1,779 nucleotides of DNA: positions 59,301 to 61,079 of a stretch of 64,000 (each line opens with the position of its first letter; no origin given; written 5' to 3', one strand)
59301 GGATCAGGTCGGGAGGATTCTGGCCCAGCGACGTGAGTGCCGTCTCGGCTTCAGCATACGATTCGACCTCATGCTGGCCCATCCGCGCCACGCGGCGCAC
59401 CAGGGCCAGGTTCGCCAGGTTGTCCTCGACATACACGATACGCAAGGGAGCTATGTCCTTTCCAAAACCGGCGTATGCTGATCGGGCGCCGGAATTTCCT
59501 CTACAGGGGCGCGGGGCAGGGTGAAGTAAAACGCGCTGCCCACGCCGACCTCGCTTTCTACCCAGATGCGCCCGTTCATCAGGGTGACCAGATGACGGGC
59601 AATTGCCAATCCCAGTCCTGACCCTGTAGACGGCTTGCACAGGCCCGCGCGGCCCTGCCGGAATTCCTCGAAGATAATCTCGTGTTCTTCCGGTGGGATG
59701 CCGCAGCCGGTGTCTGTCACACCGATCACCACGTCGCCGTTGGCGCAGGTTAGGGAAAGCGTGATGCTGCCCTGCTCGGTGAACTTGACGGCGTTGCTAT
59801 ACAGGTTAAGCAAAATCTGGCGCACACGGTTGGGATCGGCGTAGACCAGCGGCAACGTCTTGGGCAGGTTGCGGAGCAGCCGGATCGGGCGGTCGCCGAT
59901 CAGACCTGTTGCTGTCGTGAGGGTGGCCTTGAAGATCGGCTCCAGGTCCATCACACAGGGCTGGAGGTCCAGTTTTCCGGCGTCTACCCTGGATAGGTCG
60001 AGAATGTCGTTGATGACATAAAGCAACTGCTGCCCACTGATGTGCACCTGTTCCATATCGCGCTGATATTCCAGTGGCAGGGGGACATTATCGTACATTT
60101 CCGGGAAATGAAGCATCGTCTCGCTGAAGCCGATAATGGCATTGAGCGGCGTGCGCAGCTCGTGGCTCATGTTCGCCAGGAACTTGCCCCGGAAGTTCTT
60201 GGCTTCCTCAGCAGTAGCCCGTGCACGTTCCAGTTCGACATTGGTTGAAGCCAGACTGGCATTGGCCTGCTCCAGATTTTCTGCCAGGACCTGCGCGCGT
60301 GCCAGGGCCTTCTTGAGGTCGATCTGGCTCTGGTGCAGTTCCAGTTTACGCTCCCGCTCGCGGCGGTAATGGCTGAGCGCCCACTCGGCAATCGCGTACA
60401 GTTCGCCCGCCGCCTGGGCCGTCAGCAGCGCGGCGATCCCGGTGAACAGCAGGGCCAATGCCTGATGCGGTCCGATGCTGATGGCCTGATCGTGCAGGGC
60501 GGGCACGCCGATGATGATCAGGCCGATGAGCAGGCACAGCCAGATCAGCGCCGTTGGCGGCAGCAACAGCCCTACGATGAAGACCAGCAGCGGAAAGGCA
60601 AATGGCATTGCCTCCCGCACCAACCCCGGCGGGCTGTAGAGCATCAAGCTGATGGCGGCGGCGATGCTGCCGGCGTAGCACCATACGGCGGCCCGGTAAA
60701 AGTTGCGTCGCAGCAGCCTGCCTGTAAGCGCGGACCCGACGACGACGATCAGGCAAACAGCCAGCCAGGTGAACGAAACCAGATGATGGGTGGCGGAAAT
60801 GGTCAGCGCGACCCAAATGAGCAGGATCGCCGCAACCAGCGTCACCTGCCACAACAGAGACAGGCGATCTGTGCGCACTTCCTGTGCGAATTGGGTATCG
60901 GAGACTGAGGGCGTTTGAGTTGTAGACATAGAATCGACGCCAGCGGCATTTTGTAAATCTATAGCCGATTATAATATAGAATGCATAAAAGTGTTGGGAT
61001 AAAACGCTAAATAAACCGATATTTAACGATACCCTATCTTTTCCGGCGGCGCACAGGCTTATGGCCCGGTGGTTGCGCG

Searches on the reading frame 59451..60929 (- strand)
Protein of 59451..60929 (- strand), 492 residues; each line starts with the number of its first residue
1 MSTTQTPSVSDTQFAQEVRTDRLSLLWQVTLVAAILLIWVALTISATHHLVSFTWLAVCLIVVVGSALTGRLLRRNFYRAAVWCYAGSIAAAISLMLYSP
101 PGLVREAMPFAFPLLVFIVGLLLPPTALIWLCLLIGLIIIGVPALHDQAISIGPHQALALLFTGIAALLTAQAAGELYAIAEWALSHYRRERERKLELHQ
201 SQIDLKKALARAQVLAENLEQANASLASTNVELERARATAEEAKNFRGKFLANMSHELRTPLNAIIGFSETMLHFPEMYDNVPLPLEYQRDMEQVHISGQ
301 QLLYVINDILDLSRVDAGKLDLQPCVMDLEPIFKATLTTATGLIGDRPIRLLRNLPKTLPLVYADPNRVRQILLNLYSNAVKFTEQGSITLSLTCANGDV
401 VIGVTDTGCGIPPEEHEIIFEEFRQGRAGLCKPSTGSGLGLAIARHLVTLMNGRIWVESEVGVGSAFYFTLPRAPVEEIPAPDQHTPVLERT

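Call 64: search_protein_families(library=pfam, proteins=[window:59451-60929:-], max_evalue=0.00001)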
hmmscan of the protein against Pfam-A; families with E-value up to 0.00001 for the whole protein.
window:59451-60929:- (492 aa): 2 families
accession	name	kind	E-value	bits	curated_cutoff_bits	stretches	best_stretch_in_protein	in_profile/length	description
PF02518.31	HATPase_c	-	4.9e-29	101.5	26.4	1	365-474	2-110/111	Histidine kinase-, DNA gyrase B-, and HSP90-like ATPase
PF00512.31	HisKA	-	5.8e-18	65.1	26.9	1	247-318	2-66/66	His Kinase A (phospho-acceptor) domain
